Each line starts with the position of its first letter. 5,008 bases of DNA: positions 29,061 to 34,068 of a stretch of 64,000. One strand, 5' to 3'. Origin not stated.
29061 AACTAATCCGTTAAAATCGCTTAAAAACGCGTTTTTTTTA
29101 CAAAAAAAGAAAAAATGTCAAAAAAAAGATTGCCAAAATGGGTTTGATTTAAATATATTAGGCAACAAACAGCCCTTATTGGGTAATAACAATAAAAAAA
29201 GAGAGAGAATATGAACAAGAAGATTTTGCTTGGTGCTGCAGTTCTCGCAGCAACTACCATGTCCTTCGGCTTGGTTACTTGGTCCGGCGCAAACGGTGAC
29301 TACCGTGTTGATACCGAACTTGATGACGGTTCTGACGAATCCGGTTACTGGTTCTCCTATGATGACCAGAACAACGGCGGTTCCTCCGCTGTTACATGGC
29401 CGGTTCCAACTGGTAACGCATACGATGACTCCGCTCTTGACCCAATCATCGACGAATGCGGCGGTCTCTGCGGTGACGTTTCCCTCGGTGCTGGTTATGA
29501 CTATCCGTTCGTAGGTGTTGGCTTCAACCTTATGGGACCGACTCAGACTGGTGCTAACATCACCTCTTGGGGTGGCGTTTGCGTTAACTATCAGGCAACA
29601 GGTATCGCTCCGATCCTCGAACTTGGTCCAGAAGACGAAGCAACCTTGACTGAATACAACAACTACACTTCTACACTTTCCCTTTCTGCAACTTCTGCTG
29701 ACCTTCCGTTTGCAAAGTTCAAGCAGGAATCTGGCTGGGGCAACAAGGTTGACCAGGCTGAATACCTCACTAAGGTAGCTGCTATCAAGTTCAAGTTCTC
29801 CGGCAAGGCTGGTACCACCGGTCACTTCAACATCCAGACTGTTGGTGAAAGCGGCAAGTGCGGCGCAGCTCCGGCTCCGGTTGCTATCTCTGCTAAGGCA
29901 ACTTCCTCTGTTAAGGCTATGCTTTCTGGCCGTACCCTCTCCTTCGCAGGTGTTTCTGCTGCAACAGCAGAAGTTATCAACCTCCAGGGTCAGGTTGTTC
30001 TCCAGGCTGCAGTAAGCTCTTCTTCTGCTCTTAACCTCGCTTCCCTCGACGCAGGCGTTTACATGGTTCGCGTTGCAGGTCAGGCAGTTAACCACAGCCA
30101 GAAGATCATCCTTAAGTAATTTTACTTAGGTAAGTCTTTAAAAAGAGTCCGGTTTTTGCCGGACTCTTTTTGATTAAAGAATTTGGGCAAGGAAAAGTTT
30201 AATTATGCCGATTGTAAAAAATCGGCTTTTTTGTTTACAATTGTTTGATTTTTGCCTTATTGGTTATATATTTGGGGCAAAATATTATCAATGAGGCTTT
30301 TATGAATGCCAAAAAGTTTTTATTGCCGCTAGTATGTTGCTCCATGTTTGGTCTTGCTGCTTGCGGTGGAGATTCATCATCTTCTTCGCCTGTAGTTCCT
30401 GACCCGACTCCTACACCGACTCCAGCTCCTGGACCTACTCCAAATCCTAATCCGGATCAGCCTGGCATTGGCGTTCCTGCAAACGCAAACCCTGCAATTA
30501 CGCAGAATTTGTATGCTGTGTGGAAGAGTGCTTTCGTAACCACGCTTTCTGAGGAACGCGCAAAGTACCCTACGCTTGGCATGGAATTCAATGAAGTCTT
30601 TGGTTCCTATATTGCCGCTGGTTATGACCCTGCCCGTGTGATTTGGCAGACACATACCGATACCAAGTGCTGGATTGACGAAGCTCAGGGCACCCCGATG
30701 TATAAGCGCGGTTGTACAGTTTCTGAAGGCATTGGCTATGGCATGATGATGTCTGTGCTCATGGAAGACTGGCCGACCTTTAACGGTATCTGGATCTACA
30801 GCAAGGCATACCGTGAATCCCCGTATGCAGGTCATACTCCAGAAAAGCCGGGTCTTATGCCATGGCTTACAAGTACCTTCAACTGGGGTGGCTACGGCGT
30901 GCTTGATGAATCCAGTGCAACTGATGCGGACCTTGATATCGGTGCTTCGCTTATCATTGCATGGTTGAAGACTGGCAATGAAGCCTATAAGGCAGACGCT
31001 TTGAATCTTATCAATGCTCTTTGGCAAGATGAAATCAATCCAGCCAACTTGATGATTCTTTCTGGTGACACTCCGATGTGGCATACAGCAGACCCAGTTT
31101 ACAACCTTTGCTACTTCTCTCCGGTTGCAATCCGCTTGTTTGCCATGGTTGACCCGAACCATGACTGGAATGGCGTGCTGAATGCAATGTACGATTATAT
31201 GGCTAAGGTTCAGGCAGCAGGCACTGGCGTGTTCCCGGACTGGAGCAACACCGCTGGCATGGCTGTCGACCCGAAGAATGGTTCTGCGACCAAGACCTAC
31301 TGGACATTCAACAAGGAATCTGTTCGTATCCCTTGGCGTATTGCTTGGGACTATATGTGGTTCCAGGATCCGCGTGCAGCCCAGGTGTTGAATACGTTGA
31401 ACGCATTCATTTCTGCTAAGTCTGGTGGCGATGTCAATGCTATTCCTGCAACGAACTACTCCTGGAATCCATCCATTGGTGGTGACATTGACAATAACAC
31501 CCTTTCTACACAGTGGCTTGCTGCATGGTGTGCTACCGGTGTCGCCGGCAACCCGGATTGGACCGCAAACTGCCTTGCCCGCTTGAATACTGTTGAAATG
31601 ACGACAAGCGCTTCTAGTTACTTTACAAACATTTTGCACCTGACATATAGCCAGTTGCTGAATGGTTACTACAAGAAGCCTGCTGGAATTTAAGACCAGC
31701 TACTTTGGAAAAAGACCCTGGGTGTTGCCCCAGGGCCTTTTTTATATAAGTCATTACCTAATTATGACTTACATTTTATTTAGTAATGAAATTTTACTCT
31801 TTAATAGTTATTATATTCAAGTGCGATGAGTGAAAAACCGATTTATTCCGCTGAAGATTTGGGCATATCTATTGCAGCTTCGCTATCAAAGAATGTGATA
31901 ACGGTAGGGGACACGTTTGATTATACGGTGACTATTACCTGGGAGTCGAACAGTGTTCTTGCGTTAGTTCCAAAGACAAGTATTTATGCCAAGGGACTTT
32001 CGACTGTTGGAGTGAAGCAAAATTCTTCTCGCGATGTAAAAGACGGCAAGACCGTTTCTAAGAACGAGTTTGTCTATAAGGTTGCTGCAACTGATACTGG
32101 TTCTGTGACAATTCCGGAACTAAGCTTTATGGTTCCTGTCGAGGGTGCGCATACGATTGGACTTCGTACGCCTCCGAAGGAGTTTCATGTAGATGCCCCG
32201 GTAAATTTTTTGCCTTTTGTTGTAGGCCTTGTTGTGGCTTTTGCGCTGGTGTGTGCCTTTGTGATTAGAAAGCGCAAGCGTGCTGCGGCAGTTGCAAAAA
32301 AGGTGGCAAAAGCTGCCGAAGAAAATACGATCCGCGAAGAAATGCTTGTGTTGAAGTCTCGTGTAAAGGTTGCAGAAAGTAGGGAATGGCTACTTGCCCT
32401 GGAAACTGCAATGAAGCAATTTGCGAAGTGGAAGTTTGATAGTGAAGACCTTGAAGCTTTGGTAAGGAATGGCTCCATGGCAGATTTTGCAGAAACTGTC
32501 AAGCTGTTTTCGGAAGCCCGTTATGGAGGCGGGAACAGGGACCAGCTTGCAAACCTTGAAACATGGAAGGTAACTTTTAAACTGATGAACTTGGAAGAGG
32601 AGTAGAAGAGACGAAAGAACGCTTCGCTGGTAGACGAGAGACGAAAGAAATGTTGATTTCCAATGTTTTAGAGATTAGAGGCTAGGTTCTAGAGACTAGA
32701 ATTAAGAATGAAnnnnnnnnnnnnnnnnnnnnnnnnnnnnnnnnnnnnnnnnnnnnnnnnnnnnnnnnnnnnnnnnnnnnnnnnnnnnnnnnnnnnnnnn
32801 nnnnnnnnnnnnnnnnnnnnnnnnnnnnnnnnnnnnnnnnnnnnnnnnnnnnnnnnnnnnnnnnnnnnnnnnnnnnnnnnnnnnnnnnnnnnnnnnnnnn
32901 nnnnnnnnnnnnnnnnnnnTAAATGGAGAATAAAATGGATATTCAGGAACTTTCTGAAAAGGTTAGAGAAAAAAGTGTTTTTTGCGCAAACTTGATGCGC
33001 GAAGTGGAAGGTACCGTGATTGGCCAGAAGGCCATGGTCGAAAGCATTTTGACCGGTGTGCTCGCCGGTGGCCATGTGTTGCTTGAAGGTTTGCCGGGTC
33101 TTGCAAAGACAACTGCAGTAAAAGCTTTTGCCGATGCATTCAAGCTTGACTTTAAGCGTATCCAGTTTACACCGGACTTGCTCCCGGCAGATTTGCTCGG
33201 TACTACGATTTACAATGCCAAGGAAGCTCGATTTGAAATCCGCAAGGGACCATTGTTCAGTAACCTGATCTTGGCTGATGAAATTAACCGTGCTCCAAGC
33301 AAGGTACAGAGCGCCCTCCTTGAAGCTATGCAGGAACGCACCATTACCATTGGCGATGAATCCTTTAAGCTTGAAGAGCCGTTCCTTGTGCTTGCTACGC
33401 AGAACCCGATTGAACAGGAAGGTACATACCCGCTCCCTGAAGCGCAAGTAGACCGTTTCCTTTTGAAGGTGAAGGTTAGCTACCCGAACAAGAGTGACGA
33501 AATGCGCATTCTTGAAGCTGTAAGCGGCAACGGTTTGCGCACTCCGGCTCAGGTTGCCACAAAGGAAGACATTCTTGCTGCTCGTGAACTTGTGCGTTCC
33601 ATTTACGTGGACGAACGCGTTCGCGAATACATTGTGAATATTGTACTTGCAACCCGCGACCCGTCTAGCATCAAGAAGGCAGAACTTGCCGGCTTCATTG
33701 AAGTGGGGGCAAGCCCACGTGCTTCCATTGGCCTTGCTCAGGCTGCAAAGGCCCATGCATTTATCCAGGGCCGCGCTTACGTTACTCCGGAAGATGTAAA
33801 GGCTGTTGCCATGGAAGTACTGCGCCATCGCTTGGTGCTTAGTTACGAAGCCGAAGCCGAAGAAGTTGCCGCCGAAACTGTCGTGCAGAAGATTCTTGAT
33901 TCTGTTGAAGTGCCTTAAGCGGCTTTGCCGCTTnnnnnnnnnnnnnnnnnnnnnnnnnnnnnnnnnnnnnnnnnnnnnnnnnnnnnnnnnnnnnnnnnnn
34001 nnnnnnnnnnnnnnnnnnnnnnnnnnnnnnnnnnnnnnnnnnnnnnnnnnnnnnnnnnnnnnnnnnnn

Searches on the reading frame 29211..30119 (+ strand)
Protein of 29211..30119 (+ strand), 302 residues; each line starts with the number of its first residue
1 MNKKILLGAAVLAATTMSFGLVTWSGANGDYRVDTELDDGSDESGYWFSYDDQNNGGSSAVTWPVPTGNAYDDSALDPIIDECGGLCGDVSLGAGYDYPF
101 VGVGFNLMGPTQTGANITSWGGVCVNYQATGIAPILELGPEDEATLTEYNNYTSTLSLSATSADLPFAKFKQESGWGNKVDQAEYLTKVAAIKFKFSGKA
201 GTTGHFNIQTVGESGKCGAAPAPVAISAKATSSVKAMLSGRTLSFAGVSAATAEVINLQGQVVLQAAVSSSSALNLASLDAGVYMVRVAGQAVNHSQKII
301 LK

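Call 6: search_protein_families(library=pfam, proteins=[window:29211-30119:+], max_evalue=0.01)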
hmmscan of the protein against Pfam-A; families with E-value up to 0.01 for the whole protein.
window:29211-30119:+ (302 aa): 2 families
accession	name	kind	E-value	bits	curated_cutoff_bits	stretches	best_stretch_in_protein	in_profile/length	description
PF18962.6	Por_Secre_tail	-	9.2e-06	26.3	27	1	250-300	21-74/75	Secretion system C-terminal sorting domain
PF08547.18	CIA30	-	0.0054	17.2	24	0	43-208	8-155/157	Complex I intermediate-associated protein 30 (CIA30)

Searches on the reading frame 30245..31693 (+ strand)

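Call 6: search_protein_families(library=pfam, proteins=[window:30245-31693:+], max_evalue=0.01)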
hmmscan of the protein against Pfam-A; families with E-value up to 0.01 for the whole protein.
window:30245-31693:+ (482 aa): 1 family
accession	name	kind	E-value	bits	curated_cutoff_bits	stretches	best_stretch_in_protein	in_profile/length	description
PF01270.23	Glyco_hydro_8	-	4.5e-23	82.2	24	1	154-390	48-269/341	Glycosyl hydrolases family 8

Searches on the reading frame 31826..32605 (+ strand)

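Call 6: search_protein_families(library=pfam, proteins=[window:31826-32605:+], max_evalue=0.01)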
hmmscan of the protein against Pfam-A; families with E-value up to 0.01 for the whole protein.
window:31826-32605:+ (259 aa): 1 family
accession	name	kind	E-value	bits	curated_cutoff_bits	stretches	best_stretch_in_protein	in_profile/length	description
PF13584.12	BatD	-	3.6e-10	40.8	24.1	1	18-109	1-79/92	BatD DUF11 like domain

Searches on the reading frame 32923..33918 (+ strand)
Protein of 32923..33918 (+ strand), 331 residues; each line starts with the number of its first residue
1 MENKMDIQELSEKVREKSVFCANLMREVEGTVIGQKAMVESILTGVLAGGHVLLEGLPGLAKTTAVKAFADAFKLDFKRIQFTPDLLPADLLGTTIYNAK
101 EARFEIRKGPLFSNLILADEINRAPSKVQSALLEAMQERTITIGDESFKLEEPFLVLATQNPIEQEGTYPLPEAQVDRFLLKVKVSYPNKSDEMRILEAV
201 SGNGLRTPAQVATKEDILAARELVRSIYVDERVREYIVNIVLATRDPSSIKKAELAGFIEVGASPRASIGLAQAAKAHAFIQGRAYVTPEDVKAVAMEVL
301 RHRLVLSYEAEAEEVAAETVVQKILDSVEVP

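Call 6: search_protein_families(library=pfam, proteins=[window:32923-33918:+], max_evalue=0.01)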
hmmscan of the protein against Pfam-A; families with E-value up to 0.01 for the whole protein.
window:32923-33918:+ (331 aa): 8 families
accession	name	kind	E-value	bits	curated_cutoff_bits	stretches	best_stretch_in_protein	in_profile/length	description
PF07726.17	AAA_3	-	2.2e-64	215.6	27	1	51-181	1-131/131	ATPase family associated with various cellular activities (AAA)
PF17863.7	AAA_lid_2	-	6.7e-24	83.9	22.7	1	259-324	9-74/74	AAA lid domain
PF07728.20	AAA_5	-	2.5e-14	53.9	22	1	51-179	1-139/139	AAA domain (dynein-related subfamily)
PF20030.5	bpMoxR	-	1.5e-13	50.8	27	1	24-199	6-180/205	MoxR domain in the MoxR-vWA-beta-propeller ternary systems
PF00004.35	AAA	-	1.8e-05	25.7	21.2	1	52-163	1-111/131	ATPase family associated with various cellular activities (AAA)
PF05496.18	RuvB_N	-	0.00018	21.7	27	1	50-143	34-115/159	Holliday junction DNA helicase RuvB P-loop domain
PF00493.29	MCM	-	0.0004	20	23.3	1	50-164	58-175/224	MCM P-loop domain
PF00158.32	Sigma54_activat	-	0.0033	17.6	20.2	1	115-165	96-147/168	Sigma-54 interaction domain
